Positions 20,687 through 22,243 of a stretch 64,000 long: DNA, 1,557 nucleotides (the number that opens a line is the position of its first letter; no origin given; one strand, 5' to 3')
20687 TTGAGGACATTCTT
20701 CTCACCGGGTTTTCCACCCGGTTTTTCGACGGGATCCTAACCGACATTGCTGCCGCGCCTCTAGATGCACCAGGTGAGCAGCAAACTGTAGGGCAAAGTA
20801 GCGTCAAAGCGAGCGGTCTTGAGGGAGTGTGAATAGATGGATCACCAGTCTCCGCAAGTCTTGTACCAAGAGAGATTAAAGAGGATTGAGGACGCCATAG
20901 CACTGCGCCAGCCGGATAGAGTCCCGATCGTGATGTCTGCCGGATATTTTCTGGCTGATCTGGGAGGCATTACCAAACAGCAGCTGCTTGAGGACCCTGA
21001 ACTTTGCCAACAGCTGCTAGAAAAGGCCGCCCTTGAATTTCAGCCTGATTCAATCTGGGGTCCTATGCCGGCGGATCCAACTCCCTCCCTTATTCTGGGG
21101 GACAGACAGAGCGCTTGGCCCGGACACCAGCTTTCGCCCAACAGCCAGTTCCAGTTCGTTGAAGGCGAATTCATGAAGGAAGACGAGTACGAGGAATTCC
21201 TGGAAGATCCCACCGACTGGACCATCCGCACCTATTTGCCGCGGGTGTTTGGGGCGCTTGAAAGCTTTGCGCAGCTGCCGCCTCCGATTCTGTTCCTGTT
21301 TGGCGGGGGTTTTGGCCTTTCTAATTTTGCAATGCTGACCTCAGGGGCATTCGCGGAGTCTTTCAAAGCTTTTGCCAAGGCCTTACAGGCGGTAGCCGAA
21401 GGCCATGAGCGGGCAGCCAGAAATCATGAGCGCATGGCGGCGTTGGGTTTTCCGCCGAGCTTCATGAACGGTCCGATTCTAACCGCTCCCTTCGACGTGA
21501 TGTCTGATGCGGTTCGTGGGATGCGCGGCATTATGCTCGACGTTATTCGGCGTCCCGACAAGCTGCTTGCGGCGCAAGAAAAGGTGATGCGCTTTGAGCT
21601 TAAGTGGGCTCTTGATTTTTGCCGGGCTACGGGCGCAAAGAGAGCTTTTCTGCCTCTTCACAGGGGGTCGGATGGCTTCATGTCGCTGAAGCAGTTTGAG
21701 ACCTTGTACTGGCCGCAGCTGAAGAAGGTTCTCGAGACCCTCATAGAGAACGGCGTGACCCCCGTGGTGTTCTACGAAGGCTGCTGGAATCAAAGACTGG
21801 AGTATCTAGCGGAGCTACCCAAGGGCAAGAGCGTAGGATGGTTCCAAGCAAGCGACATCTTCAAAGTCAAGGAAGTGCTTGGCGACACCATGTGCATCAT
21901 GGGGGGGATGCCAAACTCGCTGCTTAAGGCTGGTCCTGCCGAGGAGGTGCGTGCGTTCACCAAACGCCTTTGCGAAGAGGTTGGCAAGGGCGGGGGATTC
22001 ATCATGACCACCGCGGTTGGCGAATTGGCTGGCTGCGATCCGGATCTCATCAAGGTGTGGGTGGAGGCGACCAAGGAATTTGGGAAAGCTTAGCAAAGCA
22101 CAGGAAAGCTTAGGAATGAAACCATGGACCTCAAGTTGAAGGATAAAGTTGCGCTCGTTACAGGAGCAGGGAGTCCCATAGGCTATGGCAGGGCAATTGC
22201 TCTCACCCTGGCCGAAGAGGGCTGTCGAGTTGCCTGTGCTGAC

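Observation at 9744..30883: Approximately 21 kb divergent catabolic supercluster of unusual composition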

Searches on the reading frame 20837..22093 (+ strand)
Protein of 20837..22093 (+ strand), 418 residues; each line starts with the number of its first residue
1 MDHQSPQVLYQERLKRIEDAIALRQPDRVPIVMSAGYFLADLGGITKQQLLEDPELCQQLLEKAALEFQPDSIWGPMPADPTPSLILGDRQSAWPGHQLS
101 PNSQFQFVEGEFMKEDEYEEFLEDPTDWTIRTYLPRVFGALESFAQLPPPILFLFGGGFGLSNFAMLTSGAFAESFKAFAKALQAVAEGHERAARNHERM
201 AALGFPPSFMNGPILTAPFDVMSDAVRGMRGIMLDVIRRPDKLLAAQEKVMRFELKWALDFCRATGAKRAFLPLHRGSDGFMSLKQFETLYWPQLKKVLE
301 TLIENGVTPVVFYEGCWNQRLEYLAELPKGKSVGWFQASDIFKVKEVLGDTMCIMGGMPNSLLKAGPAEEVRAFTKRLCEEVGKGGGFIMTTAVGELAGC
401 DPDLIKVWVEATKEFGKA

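Call 7: search_protein_families(library=pfam, proteins=[window:20837-22093:+])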
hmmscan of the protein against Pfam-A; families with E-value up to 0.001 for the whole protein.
window:20837-22093:+ (418 aa): 1 family
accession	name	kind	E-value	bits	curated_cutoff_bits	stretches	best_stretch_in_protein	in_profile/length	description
PF01208.23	URO-D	-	1.4e-19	70.7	23.9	1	215-414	143-345/346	Uroporphyrinogen decarboxylase (URO-D)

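Call 8: search_protein_families(library=ncbifam, proteins=[window:20837-22093:+])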
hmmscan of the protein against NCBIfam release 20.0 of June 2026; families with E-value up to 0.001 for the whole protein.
window:20837-22093:+ (418 aa): 2 families
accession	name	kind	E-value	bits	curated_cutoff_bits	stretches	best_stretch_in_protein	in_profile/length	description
NF004889.0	PRK06252.1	subfamily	1.5e-07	30.8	244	1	215-415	145-336/340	methylcobalamin:coenzyme M methyltransferase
TIGR01464.1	hemE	equivalog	4.1e-05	22.7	302.95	1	281-413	206-337/338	uroporphyrinogen decarboxylase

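Call 17: find_homologous_proteins(query=window:20837-22093:+)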
Query window:20837-22093:+ (418 aa): 4478 proteins with E <= 0.001 among 8000 candidates; the best 120 are listed.
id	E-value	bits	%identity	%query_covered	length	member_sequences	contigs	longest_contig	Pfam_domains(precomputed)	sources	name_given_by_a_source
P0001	8.3e-256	867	90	100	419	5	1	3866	PF01208.24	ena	-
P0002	1.9e-205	701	73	99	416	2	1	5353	PF01208.24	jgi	jgi:Uroporphyrinogen decarboxylase (URO-D)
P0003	1.3e-204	698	71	99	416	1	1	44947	PF01208.24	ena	-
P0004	2.0e-204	697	71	99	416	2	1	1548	PF01208.24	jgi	jgi:Uroporphyrinogen decarboxylase (URO-D)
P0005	2.6e-204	697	71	99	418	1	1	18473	PF01208.24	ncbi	-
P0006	3.6e-204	697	71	99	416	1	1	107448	PF01208.24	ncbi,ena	-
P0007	3.3e-202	690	70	99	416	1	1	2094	PF01208.24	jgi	jgi:hypothetical protein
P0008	3.0e-201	687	71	98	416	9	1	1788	PF01208.24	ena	-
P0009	3.6e-201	687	71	98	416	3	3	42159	PF01208.24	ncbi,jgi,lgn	jgi:hypothetical protein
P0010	5.0e-200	683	70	100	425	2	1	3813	PF01208.24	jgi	jgi:uroporphyrinogen-III decarboxylase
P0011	5.8e-200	683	70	100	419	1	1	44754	PF01208.24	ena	-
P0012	4.6e-199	680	69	99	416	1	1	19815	PF01208.24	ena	-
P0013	4.6e-199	680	70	99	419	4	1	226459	PF01208.24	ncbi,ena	-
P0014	8.5e-199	679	70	99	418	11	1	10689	PF01208.24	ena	-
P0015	2.0e-198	678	70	99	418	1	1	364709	PF01208.24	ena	-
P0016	4.7e-198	676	70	98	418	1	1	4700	PF01208.24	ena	-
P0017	7.4e-198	676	70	99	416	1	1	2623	PF01208.24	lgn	-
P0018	1.6e-197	675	71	98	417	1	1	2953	PF01208.24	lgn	-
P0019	2.2e-197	674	69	99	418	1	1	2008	PF01208.24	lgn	-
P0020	8.3e-197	672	69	97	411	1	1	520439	PF01208.24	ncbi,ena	-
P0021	9.5e-197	672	70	96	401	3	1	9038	PF01208.24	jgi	jgi:hypothetical protein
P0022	2.3e-196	671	69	99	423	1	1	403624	PF01208.24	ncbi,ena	-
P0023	2.9e-196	671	69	99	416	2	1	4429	PF01208.24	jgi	-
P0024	3.4e-196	670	69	99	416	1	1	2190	PF01208.24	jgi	jgi:hypothetical protein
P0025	7.3e-196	669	70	94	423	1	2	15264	PF01208.24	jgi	jgi:uroporphyrinogen-III decarboxylase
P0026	9.8e-196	669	71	95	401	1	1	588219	PF01208.24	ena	-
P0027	2.5e-195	668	69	99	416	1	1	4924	PF01208.24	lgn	-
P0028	1.6e-194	665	68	99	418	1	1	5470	PF01208.24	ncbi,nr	ncbi:MAG: hypothetical protein JW990_15270 [Thermoleophilia bacterium]|nr:hypothetical protein [Ther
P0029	1.6e-194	665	72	95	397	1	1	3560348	PF01208.24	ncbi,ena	-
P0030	3.2e-194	664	68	99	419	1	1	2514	PF01208.24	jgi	jgi:hypothetical protein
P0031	3.2e-194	664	68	98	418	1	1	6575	PF01208.24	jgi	jgi:uroporphyrinogen-III decarboxylase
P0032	6.8e-194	663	69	99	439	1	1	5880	PF01208.24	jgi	jgi:hypothetical protein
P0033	1.1e-193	662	67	99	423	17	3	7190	PF01208.24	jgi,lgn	-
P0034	2.8e-193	661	67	99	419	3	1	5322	PF01208.24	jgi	jgi:hypothetical protein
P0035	2.8e-193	661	69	97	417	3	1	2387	PF01208.24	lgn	-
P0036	3.8e-193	660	68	98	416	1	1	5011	PF01208.24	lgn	-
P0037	3.9e-193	660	68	99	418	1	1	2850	PF01208.24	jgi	jgi:hypothetical protein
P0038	5.1e-193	660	68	99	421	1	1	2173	PF01208.24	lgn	-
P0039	6.1e-193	660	68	99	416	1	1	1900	PF01208.24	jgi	jgi:hypothetical protein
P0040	6.4e-193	660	68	99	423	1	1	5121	PF01208.24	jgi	jgi:hypothetical protein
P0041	6.4e-193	660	68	99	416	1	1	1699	PF01208.24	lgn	-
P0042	1.7e-192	658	67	99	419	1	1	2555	PF01208.24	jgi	jgi:hypothetical protein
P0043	3.4e-192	657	68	99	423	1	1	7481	PF01208.24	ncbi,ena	-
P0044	4.0e-192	657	68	99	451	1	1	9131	PF01208.24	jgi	jgi:hypothetical protein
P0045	5.9e-192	656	68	99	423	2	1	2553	PF01208.24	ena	-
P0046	8.3e-192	656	68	98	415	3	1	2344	PF01208.24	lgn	-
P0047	2.1e-191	655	67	99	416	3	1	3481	PF01208.24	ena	-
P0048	4.1e-191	654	67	99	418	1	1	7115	PF01208.24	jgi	jgi:hypothetical protein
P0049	2.9e-190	651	67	97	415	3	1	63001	PF01208.24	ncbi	-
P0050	3.2e-190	651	66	99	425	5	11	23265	PF01208.24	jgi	-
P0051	3.7e-190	650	68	97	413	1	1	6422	PF01208.24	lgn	-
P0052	5.0e-190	650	68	98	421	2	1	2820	PF01208.24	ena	-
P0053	8.9e-190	649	65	99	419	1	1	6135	PF01208.24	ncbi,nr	ncbi:MAG: hypothetical protein JW990_15225 [Thermoleophilia bacterium]|nr:hypothetical protein [Ther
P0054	2.5e-188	644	68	97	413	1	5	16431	PF01208.24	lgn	-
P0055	3.0e-188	644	69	95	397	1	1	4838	PF01208.24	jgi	jgi:uroporphyrinogen-III decarboxylase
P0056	5.0e-187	640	70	92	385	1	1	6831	PF01208.24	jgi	jgi:hypothetical protein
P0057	4.6e-186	637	65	99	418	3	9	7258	PF01208.24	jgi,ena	-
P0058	5.4e-186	637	65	99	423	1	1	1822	PF01208.24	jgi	-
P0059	1.6e-185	635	65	99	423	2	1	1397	PF01208.24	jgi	jgi:uroporphyrinogen-III decarboxylase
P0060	1.6e-182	625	63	99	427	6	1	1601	PF01208.24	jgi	jgi:hypothetical protein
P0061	4.3e-182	624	64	99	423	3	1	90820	PF01208.24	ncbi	-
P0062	1.4e-181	622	64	99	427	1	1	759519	PF01208.24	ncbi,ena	-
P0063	3.8e-181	621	64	99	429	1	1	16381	PF01208.24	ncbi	-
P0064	2.2e-180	618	63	99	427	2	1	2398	PF01208.24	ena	-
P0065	5.6e-180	617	64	99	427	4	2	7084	PF01208.24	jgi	jgi:hypothetical protein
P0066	1.7e-178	612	62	99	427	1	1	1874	PF01208.24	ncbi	-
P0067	5.7e-178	610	63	99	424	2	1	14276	PF01208.24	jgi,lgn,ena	-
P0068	1.4e-177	609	61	100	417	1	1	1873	PF01208.24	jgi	-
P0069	2.6e-177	608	63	99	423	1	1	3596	PF01208.24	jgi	jgi:hypothetical protein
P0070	1.8e-175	602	62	99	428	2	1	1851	PF01208.24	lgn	-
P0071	2.1e-175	602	60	99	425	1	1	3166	PF01208.24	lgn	-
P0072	1.7e-174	599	62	99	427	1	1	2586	PF01208.24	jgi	jgi:hypothetical protein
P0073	3.1e-174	598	60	99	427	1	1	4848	PF01208.24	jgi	jgi:hypothetical protein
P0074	1.9e-173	595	60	99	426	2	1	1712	PF01208.24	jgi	jgi:uroporphyrinogen-III decarboxylase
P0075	2.0e-172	592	60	99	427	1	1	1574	PF01208.24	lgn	-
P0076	2.5e-172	592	61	99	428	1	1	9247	PF01208.24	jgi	jgi:hypothetical protein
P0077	2.7e-172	592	61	99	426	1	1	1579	PF01208.24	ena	-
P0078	3.0e-172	591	62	99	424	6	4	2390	PF01208.24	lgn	-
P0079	4.8e-172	591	61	99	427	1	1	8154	PF01208.24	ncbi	-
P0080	5.0e-172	591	62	99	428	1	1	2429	PF01208.24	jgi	jgi:hypothetical protein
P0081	5.7e-172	591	60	99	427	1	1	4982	PF01208.24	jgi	-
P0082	9.9e-172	590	61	98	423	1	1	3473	PF01208.24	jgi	jgi:uroporphyrinogen-III decarboxylase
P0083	1.1e-171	590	61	98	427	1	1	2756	PF01208.24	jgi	jgi:hypothetical protein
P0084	1.3e-171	589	62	99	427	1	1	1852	PF01208.24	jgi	-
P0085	3.0e-171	588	61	99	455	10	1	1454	PF01208.24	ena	-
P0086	3.5e-171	588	60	99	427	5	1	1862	PF01208.24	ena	-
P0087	8.1e-171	587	61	98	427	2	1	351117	PF01208.24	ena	-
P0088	5.3e-170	584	61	98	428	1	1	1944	PF01208.24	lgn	-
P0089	5.3e-170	584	61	99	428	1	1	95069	PF01208.24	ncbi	-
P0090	8.2e-170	583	60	99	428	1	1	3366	PF01208.24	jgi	jgi:hypothetical protein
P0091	4.7e-169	581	60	99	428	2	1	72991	PF01208.24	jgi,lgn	jgi:hypothetical protein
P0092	8.0e-169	580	60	99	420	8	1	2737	PF01208.24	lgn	-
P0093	3.7e-168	578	62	98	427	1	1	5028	PF01208.24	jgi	jgi:hypothetical protein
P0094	4.8e-168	578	59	100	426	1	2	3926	PF01208.24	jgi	jgi:hypothetical protein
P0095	1.0e-167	577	59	100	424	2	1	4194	PF01208.24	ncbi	-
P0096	1.6e-167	576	60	97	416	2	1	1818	PF01208.24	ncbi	-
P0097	4.9e-167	574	59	99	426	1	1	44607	PF01208.24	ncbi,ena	-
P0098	5.1e-167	574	60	99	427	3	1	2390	PF01208.24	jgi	jgi:hypothetical protein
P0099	5.3e-167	574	61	99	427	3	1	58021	PF01208.24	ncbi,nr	ncbi:MAG: hypothetical protein H5T62_00020 [Anaerolineae bacterium]|nr:hypothetical protein [Anaerol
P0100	5.6e-167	574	59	98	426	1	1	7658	PF01208.24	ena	-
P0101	9.8e-167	573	60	97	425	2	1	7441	PF01208.24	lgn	-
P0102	1.3e-166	573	60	98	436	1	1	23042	PF01208.24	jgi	jgi:hypothetical protein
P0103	2.2e-166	572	60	99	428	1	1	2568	PF01208.24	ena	-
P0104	6.5e-166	571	60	99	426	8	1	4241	PF01208.24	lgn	-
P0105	7.7e-166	570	59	99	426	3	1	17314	PF01208.24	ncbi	-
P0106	3.4e-165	568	58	100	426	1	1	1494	PF01208.24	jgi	jgi:hypothetical protein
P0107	5.6e-165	568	58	99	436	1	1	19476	PF01208.24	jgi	jgi:uroporphyrinogen-III decarboxylase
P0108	2.7e-164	565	59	99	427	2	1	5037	PF01208.24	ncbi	-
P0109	7.0e-164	564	58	98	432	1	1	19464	PF01208.24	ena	-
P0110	1.3e-163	563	58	99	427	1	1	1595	PF01208.24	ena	-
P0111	1.4e-163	563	59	98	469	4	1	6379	PF01208.24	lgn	-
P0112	2.0e-163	562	60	99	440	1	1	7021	PF01208.24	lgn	-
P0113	2.1e-163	562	59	98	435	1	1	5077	PF01208.24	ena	-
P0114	2.3e-163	562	59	95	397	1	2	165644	PF01208.24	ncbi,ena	-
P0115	8.4e-163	560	68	81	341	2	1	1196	PF01208.24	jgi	jgi:uroporphyrinogen-III decarboxylase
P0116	1.3e-162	560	59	99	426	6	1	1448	PF01208.24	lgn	-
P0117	1.9e-162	559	59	99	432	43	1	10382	PF01208.24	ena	-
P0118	3.1e-162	558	58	99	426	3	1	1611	PF01208.24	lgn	-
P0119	4.1e-162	558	59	99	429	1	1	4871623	PF01208.24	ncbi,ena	-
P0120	4.2e-162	558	59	99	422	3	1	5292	PF01208.24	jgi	jgi:uroporphyrinogen-III decarboxylase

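Call 19: find_related_loci(query=A1, collection=genome_contigs, flank=10000)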
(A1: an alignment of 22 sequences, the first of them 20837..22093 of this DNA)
Query A1 (418 aa) in genome_contigs; peptide patterns used: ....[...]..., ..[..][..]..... (x = any residue, [..] = any of these).
218 stretches matched a pattern; 175 encode a relative of the query (tblastn E <= 1e-3); the best 80 are kept; 80 distinct loci.
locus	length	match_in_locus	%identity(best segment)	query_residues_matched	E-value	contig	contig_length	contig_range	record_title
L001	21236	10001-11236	70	4-416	0e+0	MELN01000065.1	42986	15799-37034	MAG: Actinobacteria bacterium RBG_16_64_13 RBG_16_scaffold_7824, whole genome shotgun sequence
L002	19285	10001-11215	69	11-416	0e+0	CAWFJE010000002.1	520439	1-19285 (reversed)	MAG: uncultured Actinomycetes bacterium isolate MFD04716.bin.1.373 genome assembly, contig: contig_12808, whole genome s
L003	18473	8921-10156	71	4-416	0e+0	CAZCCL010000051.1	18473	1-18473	MAG TPA_asm: uncultured Gaiellales bacterium isolate SRP185410_co2_381 genome assembly, contig: NODE_3609_length_18473_c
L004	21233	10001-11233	71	5-416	0e+0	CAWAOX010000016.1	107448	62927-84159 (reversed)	MAG: uncultured Actinomycetota bacterium isolate MFD02979.bin.1.129 genome assembly, contig: contig_47829, whole genome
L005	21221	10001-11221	72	9-416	0e+0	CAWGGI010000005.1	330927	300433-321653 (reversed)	MAG: uncultured Actinomycetota bacterium isolate MFD02979.bin.2.61 genome assembly, contig: contig_120577, whole genome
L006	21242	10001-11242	67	2-416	0e+0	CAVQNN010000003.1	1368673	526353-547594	MAG: uncultured Actinomycetes bacterium isolate MFD00905.bin.2.220 genome assembly, contig: contig_1459, whole genome sh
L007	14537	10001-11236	68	4-416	0e+0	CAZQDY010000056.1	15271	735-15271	MAG TPA_asm: uncultured Gaiellales bacterium isolate binchicken_co43_331 genome assembly, contig: NODE_6987_length_15271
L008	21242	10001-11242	70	2-416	0e+0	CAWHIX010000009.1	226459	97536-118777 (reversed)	MAG: uncultured Actinomycetes bacterium isolate MFD02979.bin.1.202 genome assembly, contig: contig_47830, whole genome s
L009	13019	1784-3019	67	4-416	0e+0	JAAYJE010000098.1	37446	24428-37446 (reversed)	MAG: Actinomycetota bacterium isolate AS10tlH2TH_230 203118_AS10, whole genome shotgun sequence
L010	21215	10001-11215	72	12-417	0e+0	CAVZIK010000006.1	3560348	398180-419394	MAG: uncultured Actinomycetes bacterium isolate MFD02416.bin.1.65 genome assembly, contig: contig_18476, whole genome sh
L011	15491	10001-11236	66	4-416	0e+0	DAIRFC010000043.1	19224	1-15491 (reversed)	MAG TPA_asm: Actinomycetota bacterium isolate CTOTU19831 NODE_2600_length_19224_cov_12.715374, whole genome shotgun sequ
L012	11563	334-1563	71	6-416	0e+0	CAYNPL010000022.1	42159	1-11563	MAG TPA_asm: uncultured Gaiellales bacterium isolate binchicken_co274_173 genome assembly, contig: NODE_2375_length_4215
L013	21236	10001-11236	69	4-416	0e+0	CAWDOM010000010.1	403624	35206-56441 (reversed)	MAG: uncultured Actinomycetota bacterium isolate MFD04716.bin.2.261 genome assembly, contig: contig_60472, whole genome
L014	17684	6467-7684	67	11-417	0e+0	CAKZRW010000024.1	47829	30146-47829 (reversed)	MAG TPA_asm: uncultured actinobacterium isolate SRR5214706_bin.117_CONCOCT_v1.1_MAG genome assembly, contig: ERZ1744544.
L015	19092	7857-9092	64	4-416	0e+0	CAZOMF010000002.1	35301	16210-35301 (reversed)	MAG TPA_asm: uncultured Dehalococcoidaceae bacterium isolate binchicken_co129_661 genome assembly, contig: NODE_3060_len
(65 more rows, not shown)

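Call 22: search_solved_structures(query=window:20837-22093:+, max_evalue=0.01)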
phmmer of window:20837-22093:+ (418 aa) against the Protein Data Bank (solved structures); distinct sequences matched with E-value up to 0.01: 2.
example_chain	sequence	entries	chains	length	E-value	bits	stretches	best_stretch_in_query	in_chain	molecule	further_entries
9rui_A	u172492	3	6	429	7.1e-38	133.9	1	198-403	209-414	CdmB from Acetobacterium malicum subsp. dehalogenans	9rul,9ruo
4wsh_A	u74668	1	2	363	0.00016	24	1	280-414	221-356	Uroporphyrinogen decarboxylase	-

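Call 35: find_encoding_contigs(protein=P0006, flank=10000, max_places=2)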
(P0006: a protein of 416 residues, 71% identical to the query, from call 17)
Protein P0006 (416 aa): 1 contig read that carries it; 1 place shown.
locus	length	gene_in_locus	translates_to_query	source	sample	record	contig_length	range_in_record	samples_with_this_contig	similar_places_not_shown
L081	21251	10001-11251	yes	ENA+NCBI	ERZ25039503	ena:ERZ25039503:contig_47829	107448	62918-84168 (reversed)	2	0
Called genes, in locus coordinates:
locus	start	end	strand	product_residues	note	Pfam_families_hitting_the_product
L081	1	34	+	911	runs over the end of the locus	PF02653:BPD_transp_2, PF00005:ABC_tran, PF00931:NB-ARC (faint), PF02463:SMC_N (faint), PF03193:RsgA_GTPase (faint), PF13191:AAA_16 (faint), PF12399:BCA_ABC_TP_C, PF00005:ABC_tran, +5 more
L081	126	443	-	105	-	-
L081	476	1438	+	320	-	PF01094:ANF_receptor, PF13458:Peripla_BP_6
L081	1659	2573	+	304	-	PF03358:FMN_red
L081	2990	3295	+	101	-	PF02310:B12-binding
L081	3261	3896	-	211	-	-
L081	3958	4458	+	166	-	PF01208:URO-D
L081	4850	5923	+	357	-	PF08309:LVIVD (faint)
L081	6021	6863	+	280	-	PF03358:FMN_red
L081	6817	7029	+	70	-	-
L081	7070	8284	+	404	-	PF18232:Chalcone_N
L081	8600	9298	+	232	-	PF01208:URO-D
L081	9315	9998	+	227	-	PF02607:B12-binding_2, PF02310:B12-binding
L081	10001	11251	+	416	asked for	PF01208:URO-D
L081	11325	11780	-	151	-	-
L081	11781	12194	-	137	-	PF02754:CCG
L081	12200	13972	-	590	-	PF12838:Fer4_7 (faint), PF13187:Fer4_9 (faint), PF13237:Fer4_10 (faint), PF12797:Fer4_2 (faint), PF13183:Fer4_8, PF02754:CCG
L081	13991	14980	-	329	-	PF01012:ETF, PF00766:ETF_alpha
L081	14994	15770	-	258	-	PF01012:ETF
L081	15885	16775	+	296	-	PF00126:HTH_1, PF03466:LysR_substrate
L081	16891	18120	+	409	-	PF02771:Acyl-CoA_dh_N, PF02770:Acyl-CoA_dh_M, PF00441:Acyl-CoA_dh_1, PF08028:Acyl-CoA_dh_2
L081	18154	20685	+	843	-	PF21423:AhtL-like_1st, PF00384:Molybdopterin, PF01568:Molydop_binding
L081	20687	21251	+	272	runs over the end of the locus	PF12838:Fer4_7 (faint), PF13247:Fer4_11, PF13620:CarboxypepD_reg, PF13715:CarbopepD_reg_2 (weak)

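Call 36: find_encoding_contigs(protein=P0062, flank=10000, max_places=2)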
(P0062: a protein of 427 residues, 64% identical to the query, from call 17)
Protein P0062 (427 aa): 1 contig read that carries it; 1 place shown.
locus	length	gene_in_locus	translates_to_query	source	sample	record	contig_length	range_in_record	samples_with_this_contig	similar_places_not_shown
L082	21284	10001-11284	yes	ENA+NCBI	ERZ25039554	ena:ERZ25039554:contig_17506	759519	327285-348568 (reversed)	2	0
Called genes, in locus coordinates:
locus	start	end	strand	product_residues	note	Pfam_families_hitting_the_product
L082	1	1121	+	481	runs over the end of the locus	PF01565:FAD_binding_4, PF02913:FAD-oxidase_C (weak)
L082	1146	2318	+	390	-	PF13183:Fer4_8, PF02754:CCG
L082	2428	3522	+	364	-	PF02771:Acyl-CoA_dh_N, PF02770:Acyl-CoA_dh_M, PF00441:Acyl-CoA_dh_1, PF08028:Acyl-CoA_dh_2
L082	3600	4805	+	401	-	PF02770:Acyl-CoA_dh_M, PF00441:Acyl-CoA_dh_1, PF08028:Acyl-CoA_dh_2 (weak)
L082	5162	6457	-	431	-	PF00108:Thiolase_N, PF00109:ketoacyl-synt (weak), PF00108:Thiolase_N, PF02803:Thiolase_C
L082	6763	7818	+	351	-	PF02771:Acyl-CoA_dh_N, PF02770:Acyl-CoA_dh_M, PF00441:Acyl-CoA_dh_1, PF08028:Acyl-CoA_dh_2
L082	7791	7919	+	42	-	PF00441:Acyl-CoA_dh_1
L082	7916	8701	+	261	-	PF01012:ETF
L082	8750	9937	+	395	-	PF00037:Fer4, PF12837:Fer4_6 (weak), PF12838:Fer4_7 (weak), PF13187:Fer4_9, PF13237:Fer4_10, PF25160:LdpA_Fe-S-bd (weak), PF01012:ETF, PF00766:ETF_alpha, +2 more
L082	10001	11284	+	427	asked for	PF01208:URO-D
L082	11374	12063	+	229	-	PF01209:Ubie_methyltran, PF02353:CMAS, PF13489:Methyltransf_23, PF13847:Methyltransf_31, PF08241:Methyltransf_11, PF08242:Methyltransf_12, PF13649:Methyltransf_25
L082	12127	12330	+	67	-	-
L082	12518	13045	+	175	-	PF25084:LbH_EIF2B (faint), PF00132:Hexapep (weak), PF25087:GMPPB_C (faint), PF00132:Hexapep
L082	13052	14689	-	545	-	PF03485:Arg_tRNA_synt_N, PF00750:tRNA-synt_1d, PF05746:DALR_1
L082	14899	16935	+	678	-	PF00580:UvrD-helicase, PF13245:AAA_19, PF13604:AAA_30 (faint), PF13361:UvrD_C, PF13538:UvrD_C_2 (weak)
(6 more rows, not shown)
